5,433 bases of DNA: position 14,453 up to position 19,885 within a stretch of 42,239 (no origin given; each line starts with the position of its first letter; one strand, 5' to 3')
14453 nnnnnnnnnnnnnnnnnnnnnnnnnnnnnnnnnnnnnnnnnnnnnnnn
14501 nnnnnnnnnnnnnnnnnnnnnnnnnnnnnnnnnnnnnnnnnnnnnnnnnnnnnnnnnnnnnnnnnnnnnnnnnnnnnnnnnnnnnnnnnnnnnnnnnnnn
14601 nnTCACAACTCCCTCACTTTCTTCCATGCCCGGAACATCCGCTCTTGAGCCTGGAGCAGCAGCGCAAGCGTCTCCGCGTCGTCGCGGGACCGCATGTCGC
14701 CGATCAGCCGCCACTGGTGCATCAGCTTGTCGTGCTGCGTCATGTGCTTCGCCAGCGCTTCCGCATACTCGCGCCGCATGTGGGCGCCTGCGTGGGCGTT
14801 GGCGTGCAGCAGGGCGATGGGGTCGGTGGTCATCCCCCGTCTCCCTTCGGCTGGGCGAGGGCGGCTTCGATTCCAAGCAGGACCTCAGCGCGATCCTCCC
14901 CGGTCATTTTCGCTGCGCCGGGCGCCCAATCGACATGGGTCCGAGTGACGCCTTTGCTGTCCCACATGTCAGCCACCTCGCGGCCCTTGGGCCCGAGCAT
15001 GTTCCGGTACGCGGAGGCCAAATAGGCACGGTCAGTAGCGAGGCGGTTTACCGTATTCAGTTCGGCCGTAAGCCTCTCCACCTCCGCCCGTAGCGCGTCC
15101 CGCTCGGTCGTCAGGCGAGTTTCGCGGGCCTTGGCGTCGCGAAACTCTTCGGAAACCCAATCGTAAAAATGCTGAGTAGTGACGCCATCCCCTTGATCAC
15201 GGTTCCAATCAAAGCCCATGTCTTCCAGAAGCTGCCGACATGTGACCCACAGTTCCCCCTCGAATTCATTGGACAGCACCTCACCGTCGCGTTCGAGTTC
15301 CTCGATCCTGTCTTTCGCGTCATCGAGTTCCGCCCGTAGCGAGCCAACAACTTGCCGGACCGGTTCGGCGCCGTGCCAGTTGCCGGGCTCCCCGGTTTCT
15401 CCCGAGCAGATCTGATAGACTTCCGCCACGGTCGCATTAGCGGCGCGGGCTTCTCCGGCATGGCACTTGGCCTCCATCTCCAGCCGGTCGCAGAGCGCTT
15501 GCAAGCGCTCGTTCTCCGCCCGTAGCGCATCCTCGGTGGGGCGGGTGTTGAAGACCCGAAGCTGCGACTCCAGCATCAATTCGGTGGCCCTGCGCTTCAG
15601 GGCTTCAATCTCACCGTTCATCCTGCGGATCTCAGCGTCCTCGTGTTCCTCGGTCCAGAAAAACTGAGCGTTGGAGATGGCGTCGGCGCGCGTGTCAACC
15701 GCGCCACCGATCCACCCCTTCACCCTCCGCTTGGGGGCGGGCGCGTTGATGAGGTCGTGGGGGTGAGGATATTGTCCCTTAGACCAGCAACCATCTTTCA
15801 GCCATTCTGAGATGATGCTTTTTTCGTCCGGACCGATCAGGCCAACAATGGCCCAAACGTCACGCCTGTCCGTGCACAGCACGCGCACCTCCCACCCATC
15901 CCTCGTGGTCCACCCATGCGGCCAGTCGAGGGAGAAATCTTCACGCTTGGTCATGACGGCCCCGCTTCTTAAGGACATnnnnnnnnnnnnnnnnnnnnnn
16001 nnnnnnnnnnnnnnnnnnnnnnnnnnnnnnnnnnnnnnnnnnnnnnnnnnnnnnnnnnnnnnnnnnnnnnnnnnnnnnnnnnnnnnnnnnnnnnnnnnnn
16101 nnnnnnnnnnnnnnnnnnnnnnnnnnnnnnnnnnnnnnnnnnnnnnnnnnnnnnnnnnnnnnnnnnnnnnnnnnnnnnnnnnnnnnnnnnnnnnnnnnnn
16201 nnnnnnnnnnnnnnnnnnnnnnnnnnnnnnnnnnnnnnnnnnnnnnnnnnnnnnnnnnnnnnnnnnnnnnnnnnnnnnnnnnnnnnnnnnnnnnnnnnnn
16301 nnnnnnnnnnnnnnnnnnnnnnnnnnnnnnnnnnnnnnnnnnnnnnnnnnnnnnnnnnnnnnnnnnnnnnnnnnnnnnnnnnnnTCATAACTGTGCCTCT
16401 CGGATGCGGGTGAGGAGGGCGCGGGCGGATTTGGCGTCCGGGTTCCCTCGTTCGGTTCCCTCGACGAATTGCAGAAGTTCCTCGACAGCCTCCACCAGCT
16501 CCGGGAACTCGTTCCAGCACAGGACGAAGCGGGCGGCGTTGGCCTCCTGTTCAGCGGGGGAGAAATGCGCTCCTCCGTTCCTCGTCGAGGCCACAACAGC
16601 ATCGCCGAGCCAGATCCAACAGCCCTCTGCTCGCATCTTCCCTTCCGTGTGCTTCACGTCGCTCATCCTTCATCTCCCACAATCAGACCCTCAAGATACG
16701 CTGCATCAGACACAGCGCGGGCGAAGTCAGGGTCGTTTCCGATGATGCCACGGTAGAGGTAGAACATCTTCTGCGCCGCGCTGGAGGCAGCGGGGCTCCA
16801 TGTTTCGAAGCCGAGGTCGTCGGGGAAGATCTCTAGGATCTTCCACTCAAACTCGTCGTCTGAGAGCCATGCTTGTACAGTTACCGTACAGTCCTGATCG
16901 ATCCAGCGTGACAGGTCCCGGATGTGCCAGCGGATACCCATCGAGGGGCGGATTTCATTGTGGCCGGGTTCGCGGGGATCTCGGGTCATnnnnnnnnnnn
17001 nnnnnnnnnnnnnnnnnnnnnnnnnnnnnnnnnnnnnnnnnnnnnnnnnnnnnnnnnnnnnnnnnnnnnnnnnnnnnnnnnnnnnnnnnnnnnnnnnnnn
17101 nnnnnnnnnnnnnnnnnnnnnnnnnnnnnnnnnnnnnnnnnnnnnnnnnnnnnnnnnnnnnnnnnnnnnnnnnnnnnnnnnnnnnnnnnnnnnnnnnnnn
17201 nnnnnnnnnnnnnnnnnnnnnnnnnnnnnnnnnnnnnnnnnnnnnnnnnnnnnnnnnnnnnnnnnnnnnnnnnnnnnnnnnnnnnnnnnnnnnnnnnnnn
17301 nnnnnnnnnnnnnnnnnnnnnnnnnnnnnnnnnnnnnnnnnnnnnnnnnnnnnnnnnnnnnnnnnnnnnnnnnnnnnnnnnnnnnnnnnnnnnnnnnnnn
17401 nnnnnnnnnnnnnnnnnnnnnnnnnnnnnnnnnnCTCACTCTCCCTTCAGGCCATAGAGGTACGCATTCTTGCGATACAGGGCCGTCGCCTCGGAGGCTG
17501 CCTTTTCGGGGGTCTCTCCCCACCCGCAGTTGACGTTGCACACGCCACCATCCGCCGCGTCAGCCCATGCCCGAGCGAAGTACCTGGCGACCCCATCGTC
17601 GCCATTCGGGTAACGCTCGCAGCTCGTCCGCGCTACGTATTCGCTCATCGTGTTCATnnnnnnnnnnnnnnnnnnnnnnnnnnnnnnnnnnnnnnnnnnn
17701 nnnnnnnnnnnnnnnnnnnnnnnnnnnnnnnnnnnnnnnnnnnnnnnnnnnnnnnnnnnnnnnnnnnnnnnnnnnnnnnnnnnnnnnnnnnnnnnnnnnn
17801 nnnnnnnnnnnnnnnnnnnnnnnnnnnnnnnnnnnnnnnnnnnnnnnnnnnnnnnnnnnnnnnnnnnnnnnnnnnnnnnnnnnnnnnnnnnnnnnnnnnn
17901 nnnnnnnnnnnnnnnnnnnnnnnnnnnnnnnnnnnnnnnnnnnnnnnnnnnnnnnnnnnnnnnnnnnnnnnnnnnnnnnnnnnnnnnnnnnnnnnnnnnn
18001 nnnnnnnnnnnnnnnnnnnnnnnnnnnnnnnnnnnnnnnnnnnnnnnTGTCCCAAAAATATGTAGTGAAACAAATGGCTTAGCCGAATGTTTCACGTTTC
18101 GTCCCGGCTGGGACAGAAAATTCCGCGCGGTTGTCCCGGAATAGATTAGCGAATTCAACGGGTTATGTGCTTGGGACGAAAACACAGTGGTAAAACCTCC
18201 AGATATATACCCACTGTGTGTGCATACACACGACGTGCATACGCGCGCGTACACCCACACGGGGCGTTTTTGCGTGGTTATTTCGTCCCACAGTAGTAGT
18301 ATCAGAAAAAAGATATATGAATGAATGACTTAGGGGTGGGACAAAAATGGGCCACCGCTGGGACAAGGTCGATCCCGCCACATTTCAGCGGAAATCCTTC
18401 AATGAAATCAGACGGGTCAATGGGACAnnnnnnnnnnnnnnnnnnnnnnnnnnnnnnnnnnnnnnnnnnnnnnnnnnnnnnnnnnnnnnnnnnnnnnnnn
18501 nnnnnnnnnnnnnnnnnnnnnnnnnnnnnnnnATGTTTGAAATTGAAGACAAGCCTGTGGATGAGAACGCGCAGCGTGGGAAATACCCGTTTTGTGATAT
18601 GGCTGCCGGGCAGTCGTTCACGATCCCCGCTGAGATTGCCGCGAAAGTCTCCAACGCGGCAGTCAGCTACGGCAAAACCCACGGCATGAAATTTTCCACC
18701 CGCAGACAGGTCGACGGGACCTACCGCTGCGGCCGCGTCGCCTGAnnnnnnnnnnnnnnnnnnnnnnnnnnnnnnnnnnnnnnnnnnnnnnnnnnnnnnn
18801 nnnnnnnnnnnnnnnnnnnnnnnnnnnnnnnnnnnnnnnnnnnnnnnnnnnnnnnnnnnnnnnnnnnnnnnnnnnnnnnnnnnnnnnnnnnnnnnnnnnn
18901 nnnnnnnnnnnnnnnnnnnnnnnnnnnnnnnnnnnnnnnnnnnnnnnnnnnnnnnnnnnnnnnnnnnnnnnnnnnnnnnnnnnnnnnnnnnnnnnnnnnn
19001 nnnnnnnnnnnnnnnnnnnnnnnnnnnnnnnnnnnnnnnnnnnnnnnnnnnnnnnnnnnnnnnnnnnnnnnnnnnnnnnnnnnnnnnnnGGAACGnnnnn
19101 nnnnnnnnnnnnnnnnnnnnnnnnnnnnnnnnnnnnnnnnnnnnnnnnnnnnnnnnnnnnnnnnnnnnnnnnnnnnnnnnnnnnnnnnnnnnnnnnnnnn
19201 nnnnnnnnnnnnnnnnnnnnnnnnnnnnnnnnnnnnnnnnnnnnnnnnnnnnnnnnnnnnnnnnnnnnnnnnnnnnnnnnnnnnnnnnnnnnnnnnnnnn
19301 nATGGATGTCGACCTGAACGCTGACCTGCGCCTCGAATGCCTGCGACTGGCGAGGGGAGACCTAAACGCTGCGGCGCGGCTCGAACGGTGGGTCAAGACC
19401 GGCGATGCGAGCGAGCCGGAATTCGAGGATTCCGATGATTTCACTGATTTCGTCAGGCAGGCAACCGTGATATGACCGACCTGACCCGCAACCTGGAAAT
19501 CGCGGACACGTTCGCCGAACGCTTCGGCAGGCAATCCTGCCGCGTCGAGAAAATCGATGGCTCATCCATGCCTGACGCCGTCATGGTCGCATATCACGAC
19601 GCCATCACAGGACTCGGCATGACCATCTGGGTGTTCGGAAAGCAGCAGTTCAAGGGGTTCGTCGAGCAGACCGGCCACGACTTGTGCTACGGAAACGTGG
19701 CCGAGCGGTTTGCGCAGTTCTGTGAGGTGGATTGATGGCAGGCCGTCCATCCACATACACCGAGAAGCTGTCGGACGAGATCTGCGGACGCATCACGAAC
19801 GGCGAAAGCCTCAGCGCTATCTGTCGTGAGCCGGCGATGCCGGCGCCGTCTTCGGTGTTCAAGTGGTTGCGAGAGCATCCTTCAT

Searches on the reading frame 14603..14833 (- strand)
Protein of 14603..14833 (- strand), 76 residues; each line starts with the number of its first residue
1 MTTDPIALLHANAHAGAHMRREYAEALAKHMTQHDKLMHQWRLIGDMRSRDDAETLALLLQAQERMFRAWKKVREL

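Call 33: search_protein_families(library=pfam, proteins=[window:14603-14833:-], max_evalue=1)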
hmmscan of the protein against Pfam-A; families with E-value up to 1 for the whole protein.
window:14603-14833:- (76 aa): 1 family
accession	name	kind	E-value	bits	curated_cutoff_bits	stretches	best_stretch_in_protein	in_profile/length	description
PF19709.4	DUF6206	-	0.08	12.6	30.4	1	10-47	230-266/271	Family of unknown function (DUF6206)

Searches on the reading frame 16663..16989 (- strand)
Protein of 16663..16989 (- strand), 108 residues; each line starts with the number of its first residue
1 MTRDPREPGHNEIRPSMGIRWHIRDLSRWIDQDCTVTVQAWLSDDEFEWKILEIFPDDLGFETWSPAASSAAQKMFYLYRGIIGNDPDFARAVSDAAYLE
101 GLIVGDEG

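Call 14: search_protein_families(library=pfam, proteins=[window:16663-16989:-], max_evalue=1)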
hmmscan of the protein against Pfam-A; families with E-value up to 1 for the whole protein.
window:16663-16989:- (108 aa): 2 families
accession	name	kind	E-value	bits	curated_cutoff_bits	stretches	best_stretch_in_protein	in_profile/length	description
PF25723.1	HU_inhibitor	-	0.16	12.6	27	1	70-100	29-59/72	Bacteriophage inhibitor of histone-like protein HU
PF02947.19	Flt3_lig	-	0.22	12.2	25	1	20-54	14-48/131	flt3 ligand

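Call 15: search_protein_families(library=phrogs, proteins=[window:16663-16989:-], max_evalue=0.1)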
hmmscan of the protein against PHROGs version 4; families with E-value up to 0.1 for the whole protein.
window:16663-16989:- (108 aa): 0 families

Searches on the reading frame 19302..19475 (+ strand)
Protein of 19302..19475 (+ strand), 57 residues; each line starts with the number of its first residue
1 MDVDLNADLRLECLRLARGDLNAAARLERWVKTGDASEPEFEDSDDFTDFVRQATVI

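Call 29: search_protein_families(library=pfam, proteins=[window:19302-19475:+], max_evalue=1)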
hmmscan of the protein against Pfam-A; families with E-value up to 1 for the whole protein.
window:19302-19475:+ (57 aa): 1 family
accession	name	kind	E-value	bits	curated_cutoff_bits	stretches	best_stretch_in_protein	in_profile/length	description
PF16727.10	REV1_C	-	0.11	13.4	26.5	1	26-53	5-32/91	DNA repair protein REV1 C-terminal domain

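Call 30: search_protein_families(library=phrogs, proteins=[window:19302-19475:+], max_evalue=0.1)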
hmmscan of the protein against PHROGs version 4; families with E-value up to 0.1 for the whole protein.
window:19302-19475:+ (57 aa): 0 families

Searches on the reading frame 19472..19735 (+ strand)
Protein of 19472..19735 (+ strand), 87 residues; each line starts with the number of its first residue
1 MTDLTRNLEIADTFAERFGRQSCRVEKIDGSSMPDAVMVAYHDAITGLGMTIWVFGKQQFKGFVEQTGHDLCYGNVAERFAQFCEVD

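Call 29: search_protein_families(library=pfam, proteins=[window:19472-19735:+], max_evalue=1)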
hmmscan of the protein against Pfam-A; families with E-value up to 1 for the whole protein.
window:19472-19735:+ (87 aa): 1 family
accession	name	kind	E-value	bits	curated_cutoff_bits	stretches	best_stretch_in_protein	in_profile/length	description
PF06892.16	Phage_CP76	-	0.17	12.2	26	1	1-41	53-97/146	Phage regulatory protein CII (CP76)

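Call 30: search_protein_families(library=phrogs, proteins=[window:19472-19735:+], max_evalue=0.1)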
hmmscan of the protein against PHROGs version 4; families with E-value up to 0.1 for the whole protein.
window:19472-19735:+ (87 aa): 0 families
